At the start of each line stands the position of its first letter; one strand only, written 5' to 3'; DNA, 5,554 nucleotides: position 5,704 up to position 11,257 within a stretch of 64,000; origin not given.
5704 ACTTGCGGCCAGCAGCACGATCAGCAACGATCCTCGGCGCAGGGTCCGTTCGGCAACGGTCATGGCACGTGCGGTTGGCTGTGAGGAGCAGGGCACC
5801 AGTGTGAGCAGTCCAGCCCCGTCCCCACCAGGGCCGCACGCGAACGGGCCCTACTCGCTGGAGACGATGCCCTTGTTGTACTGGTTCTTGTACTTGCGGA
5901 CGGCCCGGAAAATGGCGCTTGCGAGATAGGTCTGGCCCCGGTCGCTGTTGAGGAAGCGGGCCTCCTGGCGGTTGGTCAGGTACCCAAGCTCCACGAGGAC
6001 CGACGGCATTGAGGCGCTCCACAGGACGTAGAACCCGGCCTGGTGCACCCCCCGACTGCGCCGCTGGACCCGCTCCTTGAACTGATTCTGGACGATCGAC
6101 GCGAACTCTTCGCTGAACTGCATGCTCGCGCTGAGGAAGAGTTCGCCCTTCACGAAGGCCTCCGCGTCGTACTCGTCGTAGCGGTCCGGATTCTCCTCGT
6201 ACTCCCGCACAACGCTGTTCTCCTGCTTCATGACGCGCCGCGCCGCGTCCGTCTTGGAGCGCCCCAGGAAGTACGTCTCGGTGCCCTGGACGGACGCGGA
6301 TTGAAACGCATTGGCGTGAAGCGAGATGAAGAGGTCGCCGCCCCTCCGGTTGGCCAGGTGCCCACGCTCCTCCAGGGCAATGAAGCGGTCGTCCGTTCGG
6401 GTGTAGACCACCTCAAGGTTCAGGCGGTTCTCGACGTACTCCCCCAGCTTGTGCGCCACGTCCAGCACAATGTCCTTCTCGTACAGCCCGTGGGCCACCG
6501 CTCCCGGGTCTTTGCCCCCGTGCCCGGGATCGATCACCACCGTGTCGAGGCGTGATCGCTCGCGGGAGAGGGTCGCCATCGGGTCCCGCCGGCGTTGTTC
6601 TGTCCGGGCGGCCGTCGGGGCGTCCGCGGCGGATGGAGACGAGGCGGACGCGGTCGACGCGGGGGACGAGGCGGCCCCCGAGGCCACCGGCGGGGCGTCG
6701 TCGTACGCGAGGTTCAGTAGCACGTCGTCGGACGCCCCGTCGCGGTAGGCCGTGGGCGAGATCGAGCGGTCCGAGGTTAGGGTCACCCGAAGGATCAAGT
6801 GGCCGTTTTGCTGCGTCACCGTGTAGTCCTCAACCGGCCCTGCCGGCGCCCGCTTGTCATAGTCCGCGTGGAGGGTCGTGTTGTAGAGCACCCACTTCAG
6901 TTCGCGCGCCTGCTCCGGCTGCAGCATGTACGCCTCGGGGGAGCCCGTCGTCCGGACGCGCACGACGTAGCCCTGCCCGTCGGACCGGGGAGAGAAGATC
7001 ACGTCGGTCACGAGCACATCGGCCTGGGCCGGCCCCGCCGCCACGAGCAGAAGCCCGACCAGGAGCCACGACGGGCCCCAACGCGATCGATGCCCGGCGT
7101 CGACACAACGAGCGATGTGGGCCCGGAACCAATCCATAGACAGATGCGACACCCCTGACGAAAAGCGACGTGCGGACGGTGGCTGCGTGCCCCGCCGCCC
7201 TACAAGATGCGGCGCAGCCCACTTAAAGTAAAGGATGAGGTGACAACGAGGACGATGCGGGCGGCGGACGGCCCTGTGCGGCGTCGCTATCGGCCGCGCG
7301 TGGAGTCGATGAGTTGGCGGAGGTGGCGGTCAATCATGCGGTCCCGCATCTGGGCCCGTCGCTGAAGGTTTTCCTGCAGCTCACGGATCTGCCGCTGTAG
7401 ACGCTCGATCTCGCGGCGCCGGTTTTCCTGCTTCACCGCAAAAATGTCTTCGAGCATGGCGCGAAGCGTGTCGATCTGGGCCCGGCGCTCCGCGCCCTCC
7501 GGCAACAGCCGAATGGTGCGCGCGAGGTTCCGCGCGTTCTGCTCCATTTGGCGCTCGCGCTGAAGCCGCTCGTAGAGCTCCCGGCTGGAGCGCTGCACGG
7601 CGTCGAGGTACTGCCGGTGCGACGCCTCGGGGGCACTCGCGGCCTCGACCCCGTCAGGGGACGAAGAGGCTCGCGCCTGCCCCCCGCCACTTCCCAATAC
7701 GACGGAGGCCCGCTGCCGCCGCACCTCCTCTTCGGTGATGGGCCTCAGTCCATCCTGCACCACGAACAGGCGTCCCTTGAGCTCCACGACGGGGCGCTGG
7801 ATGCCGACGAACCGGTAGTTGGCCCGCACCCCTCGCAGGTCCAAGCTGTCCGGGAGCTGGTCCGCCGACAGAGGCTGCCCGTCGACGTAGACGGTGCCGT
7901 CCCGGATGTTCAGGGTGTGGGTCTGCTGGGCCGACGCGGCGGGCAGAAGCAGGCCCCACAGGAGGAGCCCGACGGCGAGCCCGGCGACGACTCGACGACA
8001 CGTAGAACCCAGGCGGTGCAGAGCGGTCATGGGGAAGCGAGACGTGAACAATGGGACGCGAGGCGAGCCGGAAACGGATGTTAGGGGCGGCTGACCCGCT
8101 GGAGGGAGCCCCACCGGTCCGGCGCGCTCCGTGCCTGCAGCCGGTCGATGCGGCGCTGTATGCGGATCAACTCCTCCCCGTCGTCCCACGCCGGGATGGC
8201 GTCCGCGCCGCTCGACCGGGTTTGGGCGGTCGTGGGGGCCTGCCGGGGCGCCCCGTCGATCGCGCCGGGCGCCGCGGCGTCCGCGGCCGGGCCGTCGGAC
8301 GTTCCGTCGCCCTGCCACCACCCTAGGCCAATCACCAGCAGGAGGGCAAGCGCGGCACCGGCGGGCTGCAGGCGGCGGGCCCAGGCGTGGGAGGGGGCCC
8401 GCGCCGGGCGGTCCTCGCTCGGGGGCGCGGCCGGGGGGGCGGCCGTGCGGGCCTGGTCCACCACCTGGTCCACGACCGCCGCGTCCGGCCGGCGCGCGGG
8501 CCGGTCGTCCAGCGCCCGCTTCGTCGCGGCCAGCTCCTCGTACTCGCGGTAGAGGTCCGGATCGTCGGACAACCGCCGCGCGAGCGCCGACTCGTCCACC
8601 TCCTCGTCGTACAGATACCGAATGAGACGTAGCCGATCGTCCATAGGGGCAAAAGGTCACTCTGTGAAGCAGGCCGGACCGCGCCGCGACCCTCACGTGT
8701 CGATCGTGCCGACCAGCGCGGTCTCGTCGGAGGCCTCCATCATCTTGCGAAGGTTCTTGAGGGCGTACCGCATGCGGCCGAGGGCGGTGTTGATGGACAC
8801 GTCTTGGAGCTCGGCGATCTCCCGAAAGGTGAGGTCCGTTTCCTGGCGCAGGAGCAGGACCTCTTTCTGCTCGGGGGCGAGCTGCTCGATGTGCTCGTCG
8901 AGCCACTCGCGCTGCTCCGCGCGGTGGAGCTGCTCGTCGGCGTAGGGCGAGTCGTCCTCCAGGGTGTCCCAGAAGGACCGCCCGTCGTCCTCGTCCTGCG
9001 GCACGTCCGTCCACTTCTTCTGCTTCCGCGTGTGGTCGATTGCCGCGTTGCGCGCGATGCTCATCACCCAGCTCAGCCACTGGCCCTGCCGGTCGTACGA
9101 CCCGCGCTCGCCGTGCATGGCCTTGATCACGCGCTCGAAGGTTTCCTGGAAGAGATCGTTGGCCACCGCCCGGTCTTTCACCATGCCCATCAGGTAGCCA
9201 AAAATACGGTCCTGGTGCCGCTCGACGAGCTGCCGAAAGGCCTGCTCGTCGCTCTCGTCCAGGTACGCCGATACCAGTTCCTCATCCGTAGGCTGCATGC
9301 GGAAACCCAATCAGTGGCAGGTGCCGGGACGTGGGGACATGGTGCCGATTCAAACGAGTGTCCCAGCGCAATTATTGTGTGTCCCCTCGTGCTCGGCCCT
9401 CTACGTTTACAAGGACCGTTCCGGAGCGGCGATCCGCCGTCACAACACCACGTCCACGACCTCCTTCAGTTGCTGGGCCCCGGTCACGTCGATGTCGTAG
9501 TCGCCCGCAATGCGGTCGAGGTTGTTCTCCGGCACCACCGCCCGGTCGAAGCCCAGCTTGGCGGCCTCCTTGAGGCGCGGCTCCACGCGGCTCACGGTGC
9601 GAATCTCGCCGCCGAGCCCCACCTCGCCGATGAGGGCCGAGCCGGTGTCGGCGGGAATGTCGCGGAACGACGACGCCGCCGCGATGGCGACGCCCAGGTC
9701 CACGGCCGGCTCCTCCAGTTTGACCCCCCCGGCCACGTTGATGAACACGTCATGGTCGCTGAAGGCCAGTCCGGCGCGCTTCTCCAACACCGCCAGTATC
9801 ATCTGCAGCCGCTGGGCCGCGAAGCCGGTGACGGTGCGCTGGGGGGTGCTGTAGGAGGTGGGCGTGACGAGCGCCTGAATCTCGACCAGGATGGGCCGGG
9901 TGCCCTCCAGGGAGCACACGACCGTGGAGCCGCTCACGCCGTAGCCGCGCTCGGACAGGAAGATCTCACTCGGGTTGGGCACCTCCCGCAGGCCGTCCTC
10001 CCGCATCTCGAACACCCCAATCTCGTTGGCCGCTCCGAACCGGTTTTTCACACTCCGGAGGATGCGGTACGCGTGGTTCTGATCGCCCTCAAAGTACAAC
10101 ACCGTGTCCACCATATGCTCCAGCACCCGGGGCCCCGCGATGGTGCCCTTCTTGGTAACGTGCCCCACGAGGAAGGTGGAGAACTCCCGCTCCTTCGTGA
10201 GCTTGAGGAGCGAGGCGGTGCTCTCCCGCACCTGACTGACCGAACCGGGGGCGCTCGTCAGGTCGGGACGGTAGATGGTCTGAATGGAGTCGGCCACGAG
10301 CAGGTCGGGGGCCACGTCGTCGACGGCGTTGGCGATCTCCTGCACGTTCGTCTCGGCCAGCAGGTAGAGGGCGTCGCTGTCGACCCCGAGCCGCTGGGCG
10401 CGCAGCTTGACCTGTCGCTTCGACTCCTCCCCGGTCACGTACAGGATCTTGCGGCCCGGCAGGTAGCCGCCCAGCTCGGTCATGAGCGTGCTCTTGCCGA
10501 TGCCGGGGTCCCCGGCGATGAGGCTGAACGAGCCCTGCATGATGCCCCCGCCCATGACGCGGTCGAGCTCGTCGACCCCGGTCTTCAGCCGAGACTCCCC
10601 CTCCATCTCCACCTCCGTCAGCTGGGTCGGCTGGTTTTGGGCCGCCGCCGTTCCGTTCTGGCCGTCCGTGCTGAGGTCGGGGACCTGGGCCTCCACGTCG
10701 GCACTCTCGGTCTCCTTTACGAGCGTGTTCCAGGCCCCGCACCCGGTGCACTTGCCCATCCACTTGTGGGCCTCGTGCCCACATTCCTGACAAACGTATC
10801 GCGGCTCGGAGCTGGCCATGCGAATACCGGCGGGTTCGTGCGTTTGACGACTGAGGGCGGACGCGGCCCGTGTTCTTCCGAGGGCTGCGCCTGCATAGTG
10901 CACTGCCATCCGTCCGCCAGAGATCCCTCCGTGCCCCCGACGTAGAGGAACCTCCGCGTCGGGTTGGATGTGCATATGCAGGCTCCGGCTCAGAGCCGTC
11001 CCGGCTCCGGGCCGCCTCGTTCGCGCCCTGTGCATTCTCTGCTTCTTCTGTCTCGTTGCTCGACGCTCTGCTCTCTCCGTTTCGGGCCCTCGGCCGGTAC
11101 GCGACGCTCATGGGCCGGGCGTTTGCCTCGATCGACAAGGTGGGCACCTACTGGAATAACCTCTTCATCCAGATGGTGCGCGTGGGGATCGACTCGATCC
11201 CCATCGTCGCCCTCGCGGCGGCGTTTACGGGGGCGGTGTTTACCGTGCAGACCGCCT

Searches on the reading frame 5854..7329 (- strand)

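Call 72: search_protein_families(library=pfam, proteins=[window:5854-7329:-], max_evalue=0.00001)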
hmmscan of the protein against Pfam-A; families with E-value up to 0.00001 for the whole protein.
window:5854-7329:- (492 aa): 1 family
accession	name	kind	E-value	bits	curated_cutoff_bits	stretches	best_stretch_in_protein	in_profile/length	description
PF01520.23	Amidase_3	-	9.5e-51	172.7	27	1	264-478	1-173/174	N-acetylmuramoyl-L-alanine amidase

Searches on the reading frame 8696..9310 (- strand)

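Call 72: search_protein_families(library=pfam, proteins=[window:8696-9310:-], max_evalue=0.00001)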
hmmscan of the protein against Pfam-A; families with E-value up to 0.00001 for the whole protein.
window:8696-9310:- (205 aa): 3 families
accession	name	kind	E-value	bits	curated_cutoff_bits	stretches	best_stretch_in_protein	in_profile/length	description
PF04542.20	Sigma70_r2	-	1.6e-13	50.7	24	1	28-98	1-69/71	Sigma-70 region 2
PF04545.22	Sigma70_r4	-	1.1e-08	34.9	24.1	1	141-189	2-50/50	Sigma-70, region 4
PF08281.18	Sigma70_r4_2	-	1.2e-08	34.9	25.7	1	135-176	2-43/54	Sigma-70, region 4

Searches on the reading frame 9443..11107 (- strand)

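Call 72: search_protein_families(library=pfam, proteins=[window:9443-11107:-], max_evalue=0.00001)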
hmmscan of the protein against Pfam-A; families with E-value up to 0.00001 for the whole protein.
window:9443-11107:- (555 aa): 4 families
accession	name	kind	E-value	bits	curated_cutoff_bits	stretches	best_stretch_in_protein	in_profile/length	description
PF06745.19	ATPase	-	7.2e-17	62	26.6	1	174-247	1-77/231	KaiC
PF13481.12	AAA_25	-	4.1e-12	46.6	27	1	172-321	13-194/195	AAA domain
PF18073.7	Zn_ribbon_LapB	-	4.6e-12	45.8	25.7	1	104-130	1-27/28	Rubredoxin metal binding domain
PF13541.12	ChlI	-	2.9e-11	43.8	27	1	439-529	31-121/121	Subunit ChlI of Mg-chelatase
